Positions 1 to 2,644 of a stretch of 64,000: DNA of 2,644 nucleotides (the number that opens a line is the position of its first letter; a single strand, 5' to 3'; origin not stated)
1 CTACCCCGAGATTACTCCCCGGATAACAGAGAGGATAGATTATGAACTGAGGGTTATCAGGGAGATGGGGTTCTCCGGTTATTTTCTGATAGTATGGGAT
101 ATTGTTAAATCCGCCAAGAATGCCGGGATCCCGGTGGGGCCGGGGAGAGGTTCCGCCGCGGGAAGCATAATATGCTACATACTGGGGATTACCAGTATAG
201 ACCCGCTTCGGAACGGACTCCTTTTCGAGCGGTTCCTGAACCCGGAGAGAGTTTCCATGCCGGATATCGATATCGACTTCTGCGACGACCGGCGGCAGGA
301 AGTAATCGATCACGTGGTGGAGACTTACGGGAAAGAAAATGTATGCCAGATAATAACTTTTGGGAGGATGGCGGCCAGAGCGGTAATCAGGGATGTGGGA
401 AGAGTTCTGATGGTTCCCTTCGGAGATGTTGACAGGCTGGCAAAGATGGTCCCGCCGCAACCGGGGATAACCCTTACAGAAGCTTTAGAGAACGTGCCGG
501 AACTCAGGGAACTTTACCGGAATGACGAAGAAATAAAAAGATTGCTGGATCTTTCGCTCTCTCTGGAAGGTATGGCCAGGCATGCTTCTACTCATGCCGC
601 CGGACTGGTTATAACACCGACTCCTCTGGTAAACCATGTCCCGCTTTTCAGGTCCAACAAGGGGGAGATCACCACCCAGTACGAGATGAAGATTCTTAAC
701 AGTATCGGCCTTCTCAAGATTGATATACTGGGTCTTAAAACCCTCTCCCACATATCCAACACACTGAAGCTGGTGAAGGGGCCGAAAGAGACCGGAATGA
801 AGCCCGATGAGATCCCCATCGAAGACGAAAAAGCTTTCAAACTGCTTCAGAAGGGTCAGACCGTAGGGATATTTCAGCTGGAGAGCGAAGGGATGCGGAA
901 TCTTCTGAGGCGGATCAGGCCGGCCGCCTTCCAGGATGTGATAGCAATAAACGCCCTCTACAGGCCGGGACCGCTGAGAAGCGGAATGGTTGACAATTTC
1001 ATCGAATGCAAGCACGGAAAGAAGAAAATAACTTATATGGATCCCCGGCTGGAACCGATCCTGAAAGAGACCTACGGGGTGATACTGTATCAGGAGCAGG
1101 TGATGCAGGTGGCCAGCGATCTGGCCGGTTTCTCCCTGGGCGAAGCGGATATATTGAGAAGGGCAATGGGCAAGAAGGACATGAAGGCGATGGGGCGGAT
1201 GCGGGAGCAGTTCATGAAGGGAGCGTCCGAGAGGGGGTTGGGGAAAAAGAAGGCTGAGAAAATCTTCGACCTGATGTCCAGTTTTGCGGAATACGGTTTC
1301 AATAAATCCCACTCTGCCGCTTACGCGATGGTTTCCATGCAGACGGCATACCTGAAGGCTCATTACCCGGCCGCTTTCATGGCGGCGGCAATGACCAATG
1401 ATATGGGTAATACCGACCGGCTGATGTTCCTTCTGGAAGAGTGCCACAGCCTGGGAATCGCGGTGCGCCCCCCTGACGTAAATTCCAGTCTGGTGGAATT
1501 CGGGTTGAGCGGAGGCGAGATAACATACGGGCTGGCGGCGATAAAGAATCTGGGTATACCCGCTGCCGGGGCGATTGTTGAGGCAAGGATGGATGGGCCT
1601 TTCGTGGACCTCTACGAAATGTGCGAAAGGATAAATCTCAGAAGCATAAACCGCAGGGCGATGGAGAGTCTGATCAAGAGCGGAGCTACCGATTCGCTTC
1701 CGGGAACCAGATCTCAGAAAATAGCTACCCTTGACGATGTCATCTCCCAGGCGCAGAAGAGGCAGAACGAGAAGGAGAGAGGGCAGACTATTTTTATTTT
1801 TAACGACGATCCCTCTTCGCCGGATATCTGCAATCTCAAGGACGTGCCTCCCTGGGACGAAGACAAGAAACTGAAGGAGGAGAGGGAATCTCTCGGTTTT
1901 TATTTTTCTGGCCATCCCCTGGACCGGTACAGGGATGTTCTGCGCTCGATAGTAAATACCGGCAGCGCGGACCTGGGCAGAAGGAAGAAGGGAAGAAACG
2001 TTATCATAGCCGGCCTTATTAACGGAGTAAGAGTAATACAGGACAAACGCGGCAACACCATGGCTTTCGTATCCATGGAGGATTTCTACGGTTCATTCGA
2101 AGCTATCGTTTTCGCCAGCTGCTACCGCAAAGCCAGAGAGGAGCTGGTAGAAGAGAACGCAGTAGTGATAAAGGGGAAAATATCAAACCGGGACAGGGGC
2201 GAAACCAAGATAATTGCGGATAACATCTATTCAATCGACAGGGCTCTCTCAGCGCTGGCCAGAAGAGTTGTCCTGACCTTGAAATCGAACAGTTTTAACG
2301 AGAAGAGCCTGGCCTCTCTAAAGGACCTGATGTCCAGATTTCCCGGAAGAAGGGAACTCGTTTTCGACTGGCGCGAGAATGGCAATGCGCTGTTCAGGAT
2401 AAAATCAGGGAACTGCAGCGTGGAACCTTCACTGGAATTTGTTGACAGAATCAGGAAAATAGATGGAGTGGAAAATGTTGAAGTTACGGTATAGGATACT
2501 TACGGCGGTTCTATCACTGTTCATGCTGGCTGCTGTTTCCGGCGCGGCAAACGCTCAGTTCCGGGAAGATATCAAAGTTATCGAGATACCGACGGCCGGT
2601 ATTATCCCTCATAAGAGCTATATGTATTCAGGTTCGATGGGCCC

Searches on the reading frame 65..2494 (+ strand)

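Call 85: search_protein_families(library=pfam, proteins=[window:65-2494:+], max_evalue=0.0001)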
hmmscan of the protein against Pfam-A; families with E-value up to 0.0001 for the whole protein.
window:65-2494:+ (809 aa): 4 families
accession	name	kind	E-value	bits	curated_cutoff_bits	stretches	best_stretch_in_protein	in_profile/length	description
PF07733.18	DNA_pol3_alpha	-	3.8e-93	312.3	23.9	1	1-223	37-260/260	Bacterial DNA polymerase III alpha NTPase domain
PF17657.6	DNA_pol3_finger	-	3.3e-67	225.4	22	1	226-391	1-166/166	Bacterial DNA polymerase III alpha subunit finger domain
PF14579.12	HHH_6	-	6.8e-26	90.7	25.6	1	464-551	1-89/90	Helix-hairpin-helix motif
PF01336.31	tRNA_anti-codon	-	2.8e-12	46.8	27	1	646-722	1-73/75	OB-fold nucleic acid binding domain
